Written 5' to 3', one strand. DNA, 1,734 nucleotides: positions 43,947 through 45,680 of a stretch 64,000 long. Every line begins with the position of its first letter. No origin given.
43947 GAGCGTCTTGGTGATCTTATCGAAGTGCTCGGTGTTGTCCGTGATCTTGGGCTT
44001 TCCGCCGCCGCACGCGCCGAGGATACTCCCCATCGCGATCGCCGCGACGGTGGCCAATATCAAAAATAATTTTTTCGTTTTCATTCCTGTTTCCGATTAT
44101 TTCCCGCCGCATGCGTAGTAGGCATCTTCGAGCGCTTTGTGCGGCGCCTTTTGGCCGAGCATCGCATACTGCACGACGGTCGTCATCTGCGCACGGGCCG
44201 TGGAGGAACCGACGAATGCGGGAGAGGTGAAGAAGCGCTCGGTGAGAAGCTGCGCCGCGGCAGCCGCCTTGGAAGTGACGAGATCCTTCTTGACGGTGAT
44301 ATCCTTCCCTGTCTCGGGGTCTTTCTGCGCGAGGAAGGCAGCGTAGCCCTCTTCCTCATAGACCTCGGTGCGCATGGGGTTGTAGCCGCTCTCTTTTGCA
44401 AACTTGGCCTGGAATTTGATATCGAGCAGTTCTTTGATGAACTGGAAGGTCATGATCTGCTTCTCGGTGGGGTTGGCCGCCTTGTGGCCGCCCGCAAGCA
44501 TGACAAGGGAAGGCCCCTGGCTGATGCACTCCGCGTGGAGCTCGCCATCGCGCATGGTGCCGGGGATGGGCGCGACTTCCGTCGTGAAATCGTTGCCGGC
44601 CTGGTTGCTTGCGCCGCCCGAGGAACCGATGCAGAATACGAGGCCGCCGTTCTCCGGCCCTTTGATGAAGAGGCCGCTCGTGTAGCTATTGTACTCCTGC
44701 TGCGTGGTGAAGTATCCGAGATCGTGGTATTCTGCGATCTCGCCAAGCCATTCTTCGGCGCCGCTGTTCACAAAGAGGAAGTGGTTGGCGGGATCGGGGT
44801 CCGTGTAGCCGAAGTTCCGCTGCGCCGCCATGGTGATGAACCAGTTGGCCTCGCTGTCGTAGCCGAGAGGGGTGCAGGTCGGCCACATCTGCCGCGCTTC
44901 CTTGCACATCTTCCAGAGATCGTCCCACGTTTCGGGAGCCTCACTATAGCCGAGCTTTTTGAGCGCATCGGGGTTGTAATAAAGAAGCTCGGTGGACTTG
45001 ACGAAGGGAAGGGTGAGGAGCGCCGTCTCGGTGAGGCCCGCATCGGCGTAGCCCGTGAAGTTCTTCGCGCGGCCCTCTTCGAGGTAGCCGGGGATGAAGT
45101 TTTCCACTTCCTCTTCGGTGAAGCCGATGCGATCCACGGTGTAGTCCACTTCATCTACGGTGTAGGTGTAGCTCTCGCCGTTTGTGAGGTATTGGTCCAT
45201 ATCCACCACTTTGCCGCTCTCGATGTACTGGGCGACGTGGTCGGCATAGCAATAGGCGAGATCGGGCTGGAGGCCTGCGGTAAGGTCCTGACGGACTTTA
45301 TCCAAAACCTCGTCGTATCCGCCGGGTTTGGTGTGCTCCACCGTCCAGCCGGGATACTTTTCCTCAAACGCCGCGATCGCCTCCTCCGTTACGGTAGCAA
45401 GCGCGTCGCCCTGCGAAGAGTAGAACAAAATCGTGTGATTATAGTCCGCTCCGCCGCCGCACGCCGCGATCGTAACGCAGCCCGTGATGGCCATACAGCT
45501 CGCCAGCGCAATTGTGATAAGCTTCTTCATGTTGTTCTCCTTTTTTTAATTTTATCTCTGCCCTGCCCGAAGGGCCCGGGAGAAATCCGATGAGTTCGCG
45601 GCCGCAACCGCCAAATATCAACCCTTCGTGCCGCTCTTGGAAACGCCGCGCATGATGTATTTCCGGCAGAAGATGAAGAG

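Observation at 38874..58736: A ~20 kb minus-strand supercluster that looks like a complete extracellular nucleic-acid scavenging pathway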

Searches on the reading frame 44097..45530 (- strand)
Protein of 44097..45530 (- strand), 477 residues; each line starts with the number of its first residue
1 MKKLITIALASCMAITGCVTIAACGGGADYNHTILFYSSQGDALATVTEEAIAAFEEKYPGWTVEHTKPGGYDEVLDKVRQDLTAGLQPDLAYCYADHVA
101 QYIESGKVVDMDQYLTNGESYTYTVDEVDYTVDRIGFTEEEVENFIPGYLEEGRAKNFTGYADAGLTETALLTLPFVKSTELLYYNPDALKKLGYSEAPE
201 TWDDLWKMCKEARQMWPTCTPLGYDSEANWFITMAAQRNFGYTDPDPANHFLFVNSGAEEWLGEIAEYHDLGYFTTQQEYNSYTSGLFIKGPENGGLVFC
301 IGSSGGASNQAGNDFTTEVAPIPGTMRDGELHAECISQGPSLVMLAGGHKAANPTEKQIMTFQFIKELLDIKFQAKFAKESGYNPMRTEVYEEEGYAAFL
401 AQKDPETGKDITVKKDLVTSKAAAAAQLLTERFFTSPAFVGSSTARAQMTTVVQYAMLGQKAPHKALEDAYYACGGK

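Call 5: search_protein_families(library=pfam, proteins=[window:44097-45530:-], max_evalue=0.01)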
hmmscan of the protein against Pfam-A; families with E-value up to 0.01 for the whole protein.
window:44097-45530:- (477 aa): 2 families
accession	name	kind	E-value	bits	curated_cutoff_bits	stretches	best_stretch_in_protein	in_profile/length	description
PF13416.11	SBP_bac_8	-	4e-29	102.7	27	1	50-397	1-272/279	Bacterial extracellular solute-binding protein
PF01547.30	SBP_bac_1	-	9.2e-17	62.4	26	1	41-212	5-141/307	Bacterial extracellular solute-binding protein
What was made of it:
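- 44097..45530 (-): Cassette gene 6: substrate-binding lipoprotein (477 aa, lipobox IAAC) of the UgpB/dinucleotide-binding branch of CUT1. Pfam SBP_bac_8 (call 5).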

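Call 7: search_protein_families(library=ncbifam, proteins=[window:44097-45530:-], max_evalue=0.01)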
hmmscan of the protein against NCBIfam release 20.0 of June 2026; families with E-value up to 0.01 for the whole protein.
window:44097-45530:- (477 aa): 3 families
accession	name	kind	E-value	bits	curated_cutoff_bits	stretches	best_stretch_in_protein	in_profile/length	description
NF008211.0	PRK10974.1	equivalog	1.9e-09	36.6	411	1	167-415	134-377/439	sn-glycerol-3-phosphate ABC transporter substrate-binding protein UgpB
TIGR03850.1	bind_CPR_0540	equivalog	2.2e-06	26.6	299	1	3-214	2-193/437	carbohydrate ABC transporter substrate-binding protein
TIGR03851.1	chitin_NgcE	equivalog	0.0027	16.7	399.65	1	160-224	142-203/450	N-acetylglucosamine/diacetylchitobiose ABC transporter substrate-binding protein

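Call 8: find_homologous_proteins(query=window:44097-45530:-)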
Query window:44097-45530:- (477 aa): 3718 proteins with E <= 0.001 among 8000 candidates; the best 120 are listed.
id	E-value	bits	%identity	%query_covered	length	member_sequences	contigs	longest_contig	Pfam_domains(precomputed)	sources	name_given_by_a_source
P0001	0.0e+0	1103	100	100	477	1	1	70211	PF13416.12,PF01547.31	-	-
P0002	5.5e-219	746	69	100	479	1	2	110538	PF13416.12,PF01547.31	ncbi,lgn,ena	-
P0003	4.2e-218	743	70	100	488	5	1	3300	PF13416.12,PF01547.31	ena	-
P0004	2.2e-217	741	69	100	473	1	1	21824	PF13416.12,PF01547.31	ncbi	-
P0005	1.2e-211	722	67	100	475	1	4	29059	PF13416.12,PF01547.31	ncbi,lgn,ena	-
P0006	1.7e-211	721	68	100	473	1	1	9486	PF13416.12,PF01547.31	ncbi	-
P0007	1.7e-211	721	68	100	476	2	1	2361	PF13416.12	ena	-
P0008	2.9e-210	717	66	100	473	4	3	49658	PF13416.12,PF01547.31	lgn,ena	-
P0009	4.0e-209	714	67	100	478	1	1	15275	PF13416.12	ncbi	-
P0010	1.3e-208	712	66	100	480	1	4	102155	PF13416.12,PF01547.31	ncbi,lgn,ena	-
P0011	4.8e-208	710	67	100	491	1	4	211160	PF13416.12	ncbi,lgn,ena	-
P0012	1.4e-205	702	66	100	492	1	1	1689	PF13416.12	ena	-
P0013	4.7e-205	700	65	100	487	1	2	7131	PF13416.12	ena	-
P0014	2.2e-204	698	65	100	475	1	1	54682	PF13416.12,PF01547.31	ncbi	-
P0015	5.4e-200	684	64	100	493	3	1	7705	PF13416.12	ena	-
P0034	1.7e-156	540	55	100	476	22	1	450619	PF13416.12,PF01547.31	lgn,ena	-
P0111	2.6e-139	483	51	100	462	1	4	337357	PF13416.12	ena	-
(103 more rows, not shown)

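Call 10: find_encoding_contigs(protein=P0034, flank=10000, max_places=2)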
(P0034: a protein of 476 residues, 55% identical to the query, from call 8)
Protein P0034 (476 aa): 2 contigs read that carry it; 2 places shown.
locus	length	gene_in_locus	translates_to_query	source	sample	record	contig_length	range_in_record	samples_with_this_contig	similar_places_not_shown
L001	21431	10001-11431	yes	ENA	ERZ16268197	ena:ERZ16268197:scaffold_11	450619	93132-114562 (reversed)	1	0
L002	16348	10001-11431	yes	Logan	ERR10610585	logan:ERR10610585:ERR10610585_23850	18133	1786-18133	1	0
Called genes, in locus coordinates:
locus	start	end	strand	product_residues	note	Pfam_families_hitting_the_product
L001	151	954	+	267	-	PF03419:Peptidase_U4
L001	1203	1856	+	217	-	PF04542:Sigma70_r2, PF08281:Sigma70_r4_2 (faint), PF04545:Sigma70_r4, PF01381:HTH_3 (weak)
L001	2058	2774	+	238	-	PF02308:MgtC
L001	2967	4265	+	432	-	PF01979:Amidohydro_1, PF07969:Amidohydro_3 (weak)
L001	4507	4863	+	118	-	-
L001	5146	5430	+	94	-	-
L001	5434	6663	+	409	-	-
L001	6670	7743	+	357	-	PF00005:ABC_tran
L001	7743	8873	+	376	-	PF00528:BPD_transp_1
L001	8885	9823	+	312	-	PF00528:BPD_transp_1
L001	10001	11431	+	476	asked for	PF01547:SBP_bac_1, PF13416:SBP_bac_8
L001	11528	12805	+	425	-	PF00565:SNase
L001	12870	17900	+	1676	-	PF20578:aBig_2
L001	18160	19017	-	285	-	PF13353:Fer4_12 (weak), PF04055:Radical_SAM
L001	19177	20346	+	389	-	PF00438:S-AdoMet_synt_N, PF02772:S-AdoMet_synt_M, PF02773:S-AdoMet_synt_C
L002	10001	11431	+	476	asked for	PF01547:SBP_bac_1, PF13416:SBP_bac_8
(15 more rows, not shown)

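Call 11: find_encoding_contigs(protein=P0111, flank=10000, max_places=2)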
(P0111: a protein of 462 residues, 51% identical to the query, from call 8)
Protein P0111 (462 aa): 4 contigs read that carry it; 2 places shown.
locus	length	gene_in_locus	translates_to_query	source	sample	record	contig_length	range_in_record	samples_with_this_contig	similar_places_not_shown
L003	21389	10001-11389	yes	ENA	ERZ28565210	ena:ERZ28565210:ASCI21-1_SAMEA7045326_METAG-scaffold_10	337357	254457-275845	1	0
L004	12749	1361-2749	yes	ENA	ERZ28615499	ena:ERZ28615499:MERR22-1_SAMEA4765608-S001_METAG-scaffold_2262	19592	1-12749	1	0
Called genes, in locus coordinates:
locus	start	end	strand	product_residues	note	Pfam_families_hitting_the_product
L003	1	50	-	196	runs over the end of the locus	PF00440:TetR_N (weak), PF14278:TetR_C_8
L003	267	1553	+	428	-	PF13439:Glyco_transf_4, PF13579:Glyco_trans_4_4, PF00534:Glycos_transf_1, PF13692:Glyco_trans_1_4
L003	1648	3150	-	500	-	-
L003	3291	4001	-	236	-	-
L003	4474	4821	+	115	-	-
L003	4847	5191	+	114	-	-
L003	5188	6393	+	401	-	-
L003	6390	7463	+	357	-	PF00005:ABC_tran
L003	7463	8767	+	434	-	PF00528:BPD_transp_1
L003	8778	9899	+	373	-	PF00528:BPD_transp_1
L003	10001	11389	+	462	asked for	PF13416:SBP_bac_8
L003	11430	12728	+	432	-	PF00565:SNase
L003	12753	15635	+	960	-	PF01336:tRNA_anti-codon (faint)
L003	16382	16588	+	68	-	-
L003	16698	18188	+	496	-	PF02446:Glyco_hydro_77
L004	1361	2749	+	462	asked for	PF13416:SBP_bac_8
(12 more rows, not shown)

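Call 14: find_related_loci(query=A1, collection=genome_contigs, flank=10000)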
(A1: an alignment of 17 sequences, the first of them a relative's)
Query A1 (477 aa) in genome_contigs; peptide patterns used: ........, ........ (x = any residue, [..] = any of these).
599 stretches matched a pattern (row limit reached: there are more); 574 encode a relative of the query (tblastn E <= 1e-3); the best 80 are kept; 80 distinct loci.
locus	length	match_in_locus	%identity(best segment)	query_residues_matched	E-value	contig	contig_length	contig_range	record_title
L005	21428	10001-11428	78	4-477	0e+0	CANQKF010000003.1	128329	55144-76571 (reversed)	MAG: uncultured Clostridia bacterium isolate Lapin-027__bin2 genome assembly, contig: Lapin-027__NODE_67_length_128329_c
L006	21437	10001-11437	69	1-477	0e+0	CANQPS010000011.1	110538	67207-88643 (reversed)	MAG: uncultured Clostridia bacterium isolate Lapin-012__bin52 genome assembly, contig: Lapin-012__NODE_324_length_110538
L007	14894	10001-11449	68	1-477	0e+0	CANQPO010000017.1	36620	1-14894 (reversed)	MAG: uncultured Clostridia bacterium isolate Lapin-012__bin43 genome assembly, contig: Lapin-012__NODE_1851_length_36620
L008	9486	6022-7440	68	1-477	0e+0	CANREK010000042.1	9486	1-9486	MAG: uncultured Clostridia bacterium isolate Lapin-024__bin102 genome assembly, contig: Lapin-024__NODE_9024_length_9486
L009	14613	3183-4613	67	1-476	0e+0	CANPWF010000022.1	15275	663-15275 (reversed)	MAG: uncultured Clostridia bacterium isolate Lapin-001__bin15 genome assembly, contig: Lapin-001__NODE_3843_length_15275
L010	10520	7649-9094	65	1-477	0e+0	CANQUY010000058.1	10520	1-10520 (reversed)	MAG: uncultured Clostridia bacterium isolate Lapin-032__bin118 genome assembly, contig: Lapin-032__NODE_8685_length_1052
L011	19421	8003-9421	69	1-477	0e+0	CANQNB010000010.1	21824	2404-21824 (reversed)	MAG: uncultured Clostridia bacterium isolate Lapin-012__bin57 genome assembly, contig: Lapin-012__NODE_3328_length_21824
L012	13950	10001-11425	65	1-477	0e+0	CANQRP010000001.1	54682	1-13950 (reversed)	MAG: uncultured Clostridia bacterium isolate Lapin-021__bin27 genome assembly, contig: Lapin-021__NODE_719_length_54682_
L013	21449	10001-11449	67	4-477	0e+0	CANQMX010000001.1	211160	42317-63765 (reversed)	MAG: uncultured Clostridia bacterium isolate Lapin-012__bin96 genome assembly, contig: Lapin-012__NODE_52_length_211160_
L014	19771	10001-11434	63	1-477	0e+0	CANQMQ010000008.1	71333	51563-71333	MAG: uncultured Clostridia bacterium isolate Lapin-012__bin71 genome assembly, contig: Lapin-012__NODE_728_length_71333_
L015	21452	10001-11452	63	1-477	0e+0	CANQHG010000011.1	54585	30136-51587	MAG: uncultured Clostridia bacterium isolate Lapin-030__bin24 genome assembly, contig: Lapin-030__NODE_872_length_54585_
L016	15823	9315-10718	63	4-477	0e+0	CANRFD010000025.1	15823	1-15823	MAG: uncultured Clostridia bacterium isolate Lapin-023__bin67 genome assembly, contig: Lapin-023__NODE_4846_length_15823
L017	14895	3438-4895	61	1-477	0e+0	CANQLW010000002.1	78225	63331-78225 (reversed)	MAG: uncultured Clostridia bacterium isolate Lapin-014__bin44 genome assembly, contig: Lapin-014__NODE_186_length_78225_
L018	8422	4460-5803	65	30-474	0e+0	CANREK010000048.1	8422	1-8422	MAG: uncultured Clostridia bacterium isolate Lapin-024__bin102 genome assembly, contig: Lapin-024__NODE_10477_length_842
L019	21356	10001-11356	63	30-476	0e+0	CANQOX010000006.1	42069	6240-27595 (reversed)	MAG: uncultured Clostridia bacterium isolate Lapin-012__bin59 genome assembly, contig: Lapin-012__NODE_1556_length_42069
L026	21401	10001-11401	54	1-474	6e-166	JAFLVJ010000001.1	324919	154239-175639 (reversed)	MAG: Clostridiales bacterium isolate HAN102 Seq1, whole genome shotgun sequence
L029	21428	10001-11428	54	1-477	4e-162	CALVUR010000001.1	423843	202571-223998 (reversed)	MAG: uncultured Clostridia bacterium isolate BRZ_LQ__bin29 genome assembly, contig: BRZ_LQ__NODE_3_length_423843_cov_18.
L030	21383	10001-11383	56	1-477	1e-161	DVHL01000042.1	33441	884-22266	MAG TPA_asm: Candidatus Fimimonas gallinarum isolate CHK121-14286 CHK121__C450153_L33441_ERR2241889, whole genome shotgu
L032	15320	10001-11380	52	1-477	9e-156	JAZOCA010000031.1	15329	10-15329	MAG: Christensenellaceae bacterium isolate T1900044757_TS20190223.MAGScoT_cleanbin_000032 SGB_2307_k141_1220199, whole g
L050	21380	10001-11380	50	1-476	3e-148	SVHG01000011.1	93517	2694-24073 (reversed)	MAG: Clostridiales bacterium isolate SIG378 NODE_146_length_93517_cov_41.281025, whole genome shotgun sequence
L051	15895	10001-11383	52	1-477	1e-147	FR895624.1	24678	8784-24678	Firmicutes bacterium CAG:475 genomic scaffold, scf192, whole genome shotgun sequence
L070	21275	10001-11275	49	27-476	6e-131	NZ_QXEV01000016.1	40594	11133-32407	Anaeroplasma bactoclasticum strain ATCC 27112 EI71DRAFT_scaffold00016.16, whole genome shotgun sequence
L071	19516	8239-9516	48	27-476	2e-129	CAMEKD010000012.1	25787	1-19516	MAG: uncultured Anaeroplasma sp. isolate SRR15057930_bin.7_metaWRAP_v1.3_MAG genome assembly, contig: ERZ10407438.628, w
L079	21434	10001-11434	45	1-476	3e-117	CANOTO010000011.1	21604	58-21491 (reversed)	MAG TPA_asm: uncultured Clostridia bacterium isolate SRR15604565_bin.18_metawrap_v1.3_MAG genome assembly, contig: NODE.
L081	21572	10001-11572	40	1-476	2e-107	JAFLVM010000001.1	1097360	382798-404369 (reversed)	MAG: Clostridiales bacterium isolate HAN105 Seq1, whole genome shotgun sequence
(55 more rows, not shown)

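Call 15: search_solved_structures(query=A1, max_evalue=0.001)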
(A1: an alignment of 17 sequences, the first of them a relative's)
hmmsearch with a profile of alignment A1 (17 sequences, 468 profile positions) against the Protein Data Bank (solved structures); distinct sequences matched with E-value up to 0.001: 45.
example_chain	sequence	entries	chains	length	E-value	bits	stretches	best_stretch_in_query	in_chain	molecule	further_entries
7c0x_A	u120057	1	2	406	5.4e-20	74.7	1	176-462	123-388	Sugar ABC transporter, periplasmic sugar-binding protein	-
7c0f_A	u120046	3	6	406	6.1e-20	74.5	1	176-462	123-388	Sugar ABC transporter, periplasmic sugar-binding protein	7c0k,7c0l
7c0y_A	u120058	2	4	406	7.6e-20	74.2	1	176-462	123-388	Sugar ABC transporter, periplasmic sugar-binding protein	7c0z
7c0v_A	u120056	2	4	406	9.3e-20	73.9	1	176-462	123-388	Sugar ABC transporter, periplasmic sugar-binding protein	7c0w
7c16_A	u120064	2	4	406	1.2e-19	73.6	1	176-462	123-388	Sugar ABC transporter, periplasmic sugar-binding protein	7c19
7c0t_A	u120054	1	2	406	1.3e-19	73.4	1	176-462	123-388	Sugar ABC transporter, periplasmic sugar-binding protein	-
7c0u_A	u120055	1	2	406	2.9e-19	72.3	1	176-462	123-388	Sugar ABC transporter, periplasmic sugar-binding protein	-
7c0o_A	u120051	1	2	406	3.5e-19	72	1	176-462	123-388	Sugar ABC transporter, periplasmic sugar-binding protein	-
7c0r_A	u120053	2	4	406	3.6e-19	71.9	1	176-462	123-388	Sugar ABC transporter, periplasmic sugar-binding protein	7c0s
7c14_A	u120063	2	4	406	4.7e-19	71.6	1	176-462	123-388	Sugar ABC transporter, periplasmic sugar-binding protein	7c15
4aq4_A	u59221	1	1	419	5.1e-15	58.3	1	170-463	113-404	SN-GLYCEROL-3-PHOSPHATE-BINDING PERIPLASMIC PROTEIN UGPB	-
6x84_A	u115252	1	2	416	7.4e-15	57.7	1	171-463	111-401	sn-glycerol-3-phosphate-binding periplasmic protein UgpB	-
9lff_A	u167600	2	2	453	9.2e-15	57.4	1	167-461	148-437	SN-glycerol-3-phophate ABC transporter, periplasmic SN-glycerol-3-phosphate-binding protei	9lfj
7c1b_A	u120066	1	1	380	1.1e-13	53.8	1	176-462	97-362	Sugar ABC transporter, periplasmic sugar-binding protein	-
1eu8_A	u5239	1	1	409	1e-10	44.1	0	173-216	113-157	TREHALOSE/MALTOSE BINDING PROTEIN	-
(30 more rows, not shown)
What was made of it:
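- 44097..45530 (-): PDB profile search: best hit 7c0x/7c0f, E about 5e-20, then UgpB, E about 5e-15 (call 15).
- On UgpB / dinucleotide-binding branch of CUT1 substrate-binding proteins: PDB profile search (call 15).
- The profile search of the PDB gives the Thermus protein 7c0x/7c0f best (E about 5e-20), then UgpB (call 15). CUT1 binding proteins commonly bind glycosides (call 15).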

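Call 35: search_protein_families(library=pfam, proteins=[L079:1917-4553:+, L029:2966-4264:+, L081:2948-4774:+, L030:4084-4632:+, L081:19278-20111:+, L026:19511-20314:+, L071:15942-17249:+, L050:644-2116:-, L032:2785-4059:+, L051:1686-3113:-], max_evalue=0.0001)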
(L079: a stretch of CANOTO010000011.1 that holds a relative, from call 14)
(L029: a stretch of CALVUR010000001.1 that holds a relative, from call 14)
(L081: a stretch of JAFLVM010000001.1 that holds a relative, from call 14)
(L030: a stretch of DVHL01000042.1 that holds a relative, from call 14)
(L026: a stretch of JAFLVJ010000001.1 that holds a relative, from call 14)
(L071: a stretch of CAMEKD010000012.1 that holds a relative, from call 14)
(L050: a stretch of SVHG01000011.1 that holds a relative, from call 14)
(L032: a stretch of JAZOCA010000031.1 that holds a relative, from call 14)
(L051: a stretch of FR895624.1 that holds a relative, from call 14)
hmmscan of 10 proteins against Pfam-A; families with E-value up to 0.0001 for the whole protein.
L079:1917-4553:+ (878 aa): 2 families
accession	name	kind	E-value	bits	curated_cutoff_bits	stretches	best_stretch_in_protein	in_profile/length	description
PF00149.33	Metallophos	-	4.3e-11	44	21.5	1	275-490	3-190/191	Calcineurin-like phosphoesterase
PF02872.23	5_nucleotid_C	-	1.1e-10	42.2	23.6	1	576-638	24-82/158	5'-nucleotidase, C-terminal domain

L029:2966-4264:+ (432 aa): 2 families
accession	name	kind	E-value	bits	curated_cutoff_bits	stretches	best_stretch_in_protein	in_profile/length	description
PF01979.26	Amidohydro_1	-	3.2e-41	142.2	25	1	58-413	2-330/345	Amidohydrolase family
PF07969.17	Amidohydro_3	-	2e-11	44.5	29.7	1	264-393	309-448/472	Amidohydrolase family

L081:2948-4774:+ (608 aa): 4 families
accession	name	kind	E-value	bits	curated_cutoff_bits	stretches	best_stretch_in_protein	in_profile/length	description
PF01380.27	SIS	-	2.9e-36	124.6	25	2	297-421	4-129/131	SIS domain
PF13522.11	GATase_6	-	1.6e-20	73.9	27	1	77-205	7-129/130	Glutamine amidotransferase domain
PF13537.11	GATase_7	-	1.5e-14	54.5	25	1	95-209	8-120/123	Glutamine amidotransferase domain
PF13230.11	GATase_4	-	1.9e-06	27.5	23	1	1-149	1-139/272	Glutamine amidotransferases class-II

L030:4084-4632:+ (182 aa): 1 family
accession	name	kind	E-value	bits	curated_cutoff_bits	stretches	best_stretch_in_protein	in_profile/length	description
PF00156.33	Pribosyltran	-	1.2e-32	112.9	26.3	1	16-161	4-157/158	Phosphoribosyl transferase domain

L081:19278-20111:+ (277 aa): 1 family
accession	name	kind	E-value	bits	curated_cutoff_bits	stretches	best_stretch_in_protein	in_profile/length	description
PF00528.27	BPD_transp_1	-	4.2e-15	56.4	26.4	1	84-259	3-173/184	Binding-protein-dependent transport system inner membrane component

L026:19511-20314:+ (267 aa): 1 family
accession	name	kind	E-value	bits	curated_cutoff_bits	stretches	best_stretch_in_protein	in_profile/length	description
PF00528.27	BPD_transp_1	-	6.6e-12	46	26.4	1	85-257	3-178/184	Binding-protein-dependent transport system inner membrane component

L071:15942-17249:+ (435 aa): 3 families
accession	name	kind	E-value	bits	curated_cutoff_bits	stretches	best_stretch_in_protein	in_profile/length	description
PF01171.26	ATP_bind_3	-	1.9e-51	174.8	27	1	20-193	2-181/182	PP-loop family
PF11734.13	TilS_C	-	1e-08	34.9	22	1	356-424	1-70/74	TilS substrate C-terminal domain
PF06508.19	QueC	-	6.5e-07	29.5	22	1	21-80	3-60/210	Queuosine biosynthesis protein QueC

L050:644-2116:- (490 aa): 2 families
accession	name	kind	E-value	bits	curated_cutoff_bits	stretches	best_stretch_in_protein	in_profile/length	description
PF00749.27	tRNA-synt_1c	-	1.3e-96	323.7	23.4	1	13-326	1-314/314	tRNA synthetases class I (E and Q), catalytic domain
PF19269.4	Anticodon_2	-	1e-37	130.1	23.6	1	339-481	1-138/141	Anticodon binding domain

L032:2785-4059:+ (424 aa): 3 families
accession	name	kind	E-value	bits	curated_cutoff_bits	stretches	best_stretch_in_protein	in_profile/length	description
PF01546.33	Peptidase_M20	-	5.3e-27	95.5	24.6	1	77-420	4-205/206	Peptidase family M20/M25/M40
PF07687.19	M20_dimer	-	7.9e-05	23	21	0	231-267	9-45/107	Peptidase dimerisation domain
PF04389.22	Peptidase_M28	-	8.3e-05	22.8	21.3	0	63-157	5-78/193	Peptidase family M28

L051:1686-3113:- (475 aa): 0 families

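Call 40: predict_structure(alignment_id=A1)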
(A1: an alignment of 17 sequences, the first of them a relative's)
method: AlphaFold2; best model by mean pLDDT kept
length: 477 residues; sequences in the alignment: 17
mean_pLDDT: 86.4   pTM: 0.85
mean pLDDT of the five models: 86.4, 86.3, 86.1, 86.1, 85.5
residues with pLDDT >= 90: 280; 70-90: 153; 50-70: 17; < 50: 27
segments of 3 or more residues with pLDDT < 50: 1-27
pLDDT, mean of each block of 10 residues (from residue 1): 40 33 46 90 86 96 92 86 85 80 86 96 94 96 88 83 88 87 95 96 98 97 94 92 77 92 97 95 90 93 83 84 93 85 80 91 96 91 90 95 95 91 89 64 81 95 95 81
secondary structure, 60 per line:
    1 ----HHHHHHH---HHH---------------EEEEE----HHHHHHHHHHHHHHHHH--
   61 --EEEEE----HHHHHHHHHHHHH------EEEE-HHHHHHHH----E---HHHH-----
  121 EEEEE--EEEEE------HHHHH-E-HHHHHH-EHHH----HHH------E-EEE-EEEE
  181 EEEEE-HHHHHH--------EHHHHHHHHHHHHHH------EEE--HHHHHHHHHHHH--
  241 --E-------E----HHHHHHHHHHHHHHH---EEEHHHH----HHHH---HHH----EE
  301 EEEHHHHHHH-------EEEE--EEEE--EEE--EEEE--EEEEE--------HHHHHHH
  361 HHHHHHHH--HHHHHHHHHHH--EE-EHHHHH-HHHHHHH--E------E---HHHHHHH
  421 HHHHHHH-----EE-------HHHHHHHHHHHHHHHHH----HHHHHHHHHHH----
elements in order: H5-11 E33-37 H42-58 E63-67 H72-84 E91-94 H96-103 H112-115 E121-125 E128-132 H139-143 H147-152 E173-175 E177-185 H187-192 H202-215 E222-224 H227-238 H256-270 E274-276 H277-280 H285-288 E299-303 H304-310 E318-321 E324-327 E330-332 E335-338 E341-345 H354-368 H371-381 H388-392 H394-400 H414-427 H442-458 H463-473
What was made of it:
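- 44097..45530 (-): AF2 mean pLDDT 86 (call 40).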
